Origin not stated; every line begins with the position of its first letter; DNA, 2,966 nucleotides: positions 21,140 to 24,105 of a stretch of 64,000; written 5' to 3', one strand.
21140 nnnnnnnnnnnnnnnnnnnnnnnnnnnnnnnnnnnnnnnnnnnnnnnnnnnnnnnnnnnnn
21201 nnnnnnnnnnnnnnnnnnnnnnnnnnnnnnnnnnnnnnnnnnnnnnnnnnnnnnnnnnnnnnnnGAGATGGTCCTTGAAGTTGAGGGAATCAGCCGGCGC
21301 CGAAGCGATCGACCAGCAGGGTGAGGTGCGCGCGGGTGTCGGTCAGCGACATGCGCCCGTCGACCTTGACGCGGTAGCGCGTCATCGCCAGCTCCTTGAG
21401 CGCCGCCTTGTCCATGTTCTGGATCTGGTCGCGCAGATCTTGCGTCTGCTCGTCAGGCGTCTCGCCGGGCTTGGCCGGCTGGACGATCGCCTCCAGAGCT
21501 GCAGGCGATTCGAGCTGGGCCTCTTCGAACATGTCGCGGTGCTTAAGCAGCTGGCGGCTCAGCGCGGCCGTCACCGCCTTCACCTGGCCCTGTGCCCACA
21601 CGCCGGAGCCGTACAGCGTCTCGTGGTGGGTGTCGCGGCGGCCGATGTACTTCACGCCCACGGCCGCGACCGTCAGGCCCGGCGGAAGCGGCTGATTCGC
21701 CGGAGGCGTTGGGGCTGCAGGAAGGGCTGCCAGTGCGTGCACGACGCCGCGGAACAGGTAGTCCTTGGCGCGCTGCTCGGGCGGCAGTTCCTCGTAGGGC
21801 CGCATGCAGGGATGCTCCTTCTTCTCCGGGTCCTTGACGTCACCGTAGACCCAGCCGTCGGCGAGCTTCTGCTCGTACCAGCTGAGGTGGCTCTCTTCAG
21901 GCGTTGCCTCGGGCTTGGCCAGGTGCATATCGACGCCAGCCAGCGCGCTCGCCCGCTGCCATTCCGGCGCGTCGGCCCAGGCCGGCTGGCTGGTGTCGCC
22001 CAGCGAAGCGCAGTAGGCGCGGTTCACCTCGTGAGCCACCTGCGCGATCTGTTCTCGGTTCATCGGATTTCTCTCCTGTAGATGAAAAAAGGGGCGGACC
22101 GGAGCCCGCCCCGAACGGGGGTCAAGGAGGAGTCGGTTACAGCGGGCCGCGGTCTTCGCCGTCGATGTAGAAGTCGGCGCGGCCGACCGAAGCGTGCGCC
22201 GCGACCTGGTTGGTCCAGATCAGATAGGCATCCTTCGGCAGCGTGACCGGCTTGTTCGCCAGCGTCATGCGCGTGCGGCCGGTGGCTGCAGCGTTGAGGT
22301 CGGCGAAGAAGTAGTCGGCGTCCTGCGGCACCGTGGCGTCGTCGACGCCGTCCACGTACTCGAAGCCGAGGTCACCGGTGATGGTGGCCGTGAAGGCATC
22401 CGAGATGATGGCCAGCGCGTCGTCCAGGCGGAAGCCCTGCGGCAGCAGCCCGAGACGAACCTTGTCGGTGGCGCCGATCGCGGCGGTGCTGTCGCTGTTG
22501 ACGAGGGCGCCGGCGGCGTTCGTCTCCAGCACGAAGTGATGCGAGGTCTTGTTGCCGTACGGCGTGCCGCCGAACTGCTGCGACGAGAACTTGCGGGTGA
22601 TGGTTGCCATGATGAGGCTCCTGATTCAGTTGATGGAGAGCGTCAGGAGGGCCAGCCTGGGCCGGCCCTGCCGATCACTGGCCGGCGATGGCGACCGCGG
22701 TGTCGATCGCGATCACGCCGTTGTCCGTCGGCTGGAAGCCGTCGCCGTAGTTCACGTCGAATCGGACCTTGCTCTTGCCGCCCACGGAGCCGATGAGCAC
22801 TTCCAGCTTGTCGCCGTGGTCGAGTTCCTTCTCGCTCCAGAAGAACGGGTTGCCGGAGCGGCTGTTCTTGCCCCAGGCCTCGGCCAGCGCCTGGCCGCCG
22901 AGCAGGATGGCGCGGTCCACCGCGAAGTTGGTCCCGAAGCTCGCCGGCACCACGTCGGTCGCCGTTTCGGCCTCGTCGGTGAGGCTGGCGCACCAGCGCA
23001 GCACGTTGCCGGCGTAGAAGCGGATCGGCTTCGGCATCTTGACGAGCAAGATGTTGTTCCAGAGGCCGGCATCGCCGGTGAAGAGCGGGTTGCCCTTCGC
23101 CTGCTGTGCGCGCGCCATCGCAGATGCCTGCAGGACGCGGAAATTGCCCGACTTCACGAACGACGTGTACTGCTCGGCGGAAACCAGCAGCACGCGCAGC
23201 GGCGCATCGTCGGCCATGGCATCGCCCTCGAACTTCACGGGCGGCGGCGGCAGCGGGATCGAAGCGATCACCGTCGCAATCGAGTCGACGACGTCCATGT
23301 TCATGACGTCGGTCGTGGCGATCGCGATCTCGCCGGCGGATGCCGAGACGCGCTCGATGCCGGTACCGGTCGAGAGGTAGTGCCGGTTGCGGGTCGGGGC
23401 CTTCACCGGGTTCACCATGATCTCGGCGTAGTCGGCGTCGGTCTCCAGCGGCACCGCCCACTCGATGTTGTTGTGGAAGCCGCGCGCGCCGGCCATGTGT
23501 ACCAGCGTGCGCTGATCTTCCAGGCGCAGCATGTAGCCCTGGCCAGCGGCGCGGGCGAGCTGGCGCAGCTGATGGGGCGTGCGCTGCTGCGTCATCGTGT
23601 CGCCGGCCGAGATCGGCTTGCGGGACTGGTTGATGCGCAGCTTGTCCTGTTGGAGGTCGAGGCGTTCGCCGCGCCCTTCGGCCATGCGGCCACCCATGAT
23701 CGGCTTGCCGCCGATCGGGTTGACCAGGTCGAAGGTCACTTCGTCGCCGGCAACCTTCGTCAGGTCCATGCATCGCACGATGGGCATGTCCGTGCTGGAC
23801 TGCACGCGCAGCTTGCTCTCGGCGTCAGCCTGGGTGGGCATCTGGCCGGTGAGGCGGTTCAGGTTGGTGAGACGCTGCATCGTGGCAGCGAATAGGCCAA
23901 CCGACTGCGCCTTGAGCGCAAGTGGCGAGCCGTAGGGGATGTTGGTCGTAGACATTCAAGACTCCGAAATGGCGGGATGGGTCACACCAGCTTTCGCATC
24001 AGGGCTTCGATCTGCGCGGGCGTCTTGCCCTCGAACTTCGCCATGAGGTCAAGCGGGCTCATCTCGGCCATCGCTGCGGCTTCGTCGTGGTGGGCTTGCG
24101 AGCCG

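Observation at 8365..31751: Six-copy 17-bp motif with a fixed-distance -10: a distributed late-promoter system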

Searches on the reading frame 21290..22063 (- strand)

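Call 8: search_protein_families(library=phrogs, proteins=[window:21290-22063:-])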
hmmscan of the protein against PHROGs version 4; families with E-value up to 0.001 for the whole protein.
window:21290-22063:- (257 aa): 5 families
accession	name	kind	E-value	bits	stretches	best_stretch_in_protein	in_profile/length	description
phrog_11782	-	unknown function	6.2e-61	207.4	2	5-118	5-118/290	-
phrog_5154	-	unknown function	3.7e-46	159.1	1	3-113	149-259/454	-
phrog_18865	-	unknown function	1.7e-39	136.7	1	4-110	75-180/183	-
phrog_4435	-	unknown function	8.3e-10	39.9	1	5-110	189-250/252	-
phrog_19474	-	unknown function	1.3e-07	32.6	1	134-255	29-158/161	-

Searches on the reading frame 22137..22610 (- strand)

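Call 8: search_protein_families(library=phrogs, proteins=[window:22137-22610:-])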
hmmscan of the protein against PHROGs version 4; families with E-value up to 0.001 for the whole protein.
window:22137-22610:- (157 aa): 2 families
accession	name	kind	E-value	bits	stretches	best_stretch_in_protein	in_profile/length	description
phrog_8260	-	head and packaging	4e-51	174.1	1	1-156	1-158/159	virion structural protein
phrog_8455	-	head and packaging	0.00012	22.8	1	42-119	35-112/152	virion structural protein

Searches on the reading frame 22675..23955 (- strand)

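Call 8: search_protein_families(library=phrogs, proteins=[window:22675-23955:-])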
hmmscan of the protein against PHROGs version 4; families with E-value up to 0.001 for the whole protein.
window:22675-23955:- (426 aa): 4 families
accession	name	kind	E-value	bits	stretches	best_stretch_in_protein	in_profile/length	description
phrog_334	-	head and packaging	3.7e-113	379.4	1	1-422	1-380/381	major head protein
phrog_13784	-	unknown function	1e-36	127.6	1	13-178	9-176/177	-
phrog_31117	-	unknown function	6e-16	59.7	1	309-422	7-109/110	-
phrog_30956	-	unknown function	5.8e-07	30.6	1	13-79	9-77/87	-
